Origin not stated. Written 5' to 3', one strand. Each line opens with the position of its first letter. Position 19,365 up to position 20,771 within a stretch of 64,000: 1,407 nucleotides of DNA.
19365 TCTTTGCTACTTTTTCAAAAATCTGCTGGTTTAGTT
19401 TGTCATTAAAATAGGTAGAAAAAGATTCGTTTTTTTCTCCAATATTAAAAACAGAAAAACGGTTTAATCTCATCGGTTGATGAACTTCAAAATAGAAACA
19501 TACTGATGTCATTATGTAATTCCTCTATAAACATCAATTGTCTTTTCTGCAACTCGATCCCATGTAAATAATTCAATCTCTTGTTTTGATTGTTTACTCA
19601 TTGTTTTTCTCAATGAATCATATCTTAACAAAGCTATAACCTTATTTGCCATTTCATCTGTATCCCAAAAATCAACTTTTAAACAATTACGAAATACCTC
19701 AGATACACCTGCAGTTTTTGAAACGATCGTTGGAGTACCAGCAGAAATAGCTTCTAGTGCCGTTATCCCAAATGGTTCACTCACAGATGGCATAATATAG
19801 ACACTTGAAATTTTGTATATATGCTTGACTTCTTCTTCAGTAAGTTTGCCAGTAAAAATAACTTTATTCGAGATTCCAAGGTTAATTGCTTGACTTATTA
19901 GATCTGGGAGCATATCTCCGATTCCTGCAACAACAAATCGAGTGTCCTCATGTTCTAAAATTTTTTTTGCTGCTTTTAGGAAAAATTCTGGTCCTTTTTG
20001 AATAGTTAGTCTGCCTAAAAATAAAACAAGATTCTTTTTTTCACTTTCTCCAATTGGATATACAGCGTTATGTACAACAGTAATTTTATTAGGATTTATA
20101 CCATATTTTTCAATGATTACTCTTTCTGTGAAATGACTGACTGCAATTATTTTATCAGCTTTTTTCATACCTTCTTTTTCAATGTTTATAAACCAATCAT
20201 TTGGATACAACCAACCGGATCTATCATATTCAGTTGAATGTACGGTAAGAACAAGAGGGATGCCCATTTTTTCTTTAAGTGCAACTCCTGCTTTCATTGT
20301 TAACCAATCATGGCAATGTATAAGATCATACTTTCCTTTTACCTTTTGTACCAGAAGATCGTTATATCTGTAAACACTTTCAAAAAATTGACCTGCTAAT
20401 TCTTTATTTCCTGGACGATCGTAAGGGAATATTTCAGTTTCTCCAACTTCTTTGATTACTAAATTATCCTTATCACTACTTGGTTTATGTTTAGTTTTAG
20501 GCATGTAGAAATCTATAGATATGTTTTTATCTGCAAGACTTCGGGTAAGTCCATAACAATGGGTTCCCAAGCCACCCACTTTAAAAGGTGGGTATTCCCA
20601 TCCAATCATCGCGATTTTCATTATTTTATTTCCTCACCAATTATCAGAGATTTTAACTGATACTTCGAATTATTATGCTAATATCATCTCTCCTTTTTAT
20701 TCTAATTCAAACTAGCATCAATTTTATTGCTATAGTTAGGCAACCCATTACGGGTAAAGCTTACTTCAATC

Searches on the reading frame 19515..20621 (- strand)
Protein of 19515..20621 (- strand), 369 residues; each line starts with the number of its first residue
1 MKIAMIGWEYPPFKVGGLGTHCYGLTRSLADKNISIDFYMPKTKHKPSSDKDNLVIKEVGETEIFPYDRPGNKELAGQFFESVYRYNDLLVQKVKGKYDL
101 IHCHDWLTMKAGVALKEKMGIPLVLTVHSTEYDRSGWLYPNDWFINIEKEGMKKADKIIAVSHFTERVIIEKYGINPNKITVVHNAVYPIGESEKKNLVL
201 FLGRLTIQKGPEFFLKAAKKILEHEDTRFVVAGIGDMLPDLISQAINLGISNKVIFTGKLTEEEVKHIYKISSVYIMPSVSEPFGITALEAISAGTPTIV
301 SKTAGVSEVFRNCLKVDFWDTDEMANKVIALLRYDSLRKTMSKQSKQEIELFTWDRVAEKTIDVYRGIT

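Call 81: search_protein_families(library=pfam, proteins=[window:19515-20621:-], max_evalue=0.0001)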
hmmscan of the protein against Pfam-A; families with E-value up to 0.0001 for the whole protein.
window:19515-20621:- (369 aa): 7 families
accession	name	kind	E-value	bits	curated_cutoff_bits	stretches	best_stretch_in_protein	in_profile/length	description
PF00534.26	Glycos_transf_1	-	2.1e-37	128.7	26.4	1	191-347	10-171/172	Glycosyl transferases group 1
PF13692.12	Glyco_trans_1_4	-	2e-28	99.9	27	1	197-333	2-141/142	Glycosyl transferases group 1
PF13439.12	Glyco_transf_4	-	2.8e-28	99.5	28.5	1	15-187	1-166/170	Glycosyltransferase Family 4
PF08323.17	Glyco_transf_5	-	5.5e-22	79.1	22.7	1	2-173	1-228/239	Starch synthase catalytic domain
PF20706.3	GT4-conflict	-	1.1e-15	57.9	26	1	96-317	82-327/385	Family 4 Glycosyltransferase in conflict systems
PF13579.12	Glyco_trans_4_4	-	3.6e-15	57.1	29.7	1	16-185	1-157/158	Glycosyl transferase 4-like domain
PF13524.12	Glyco_trans_1_2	-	7.7e-07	29.6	25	1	212-361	3-142/144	Glycosyl transferase-like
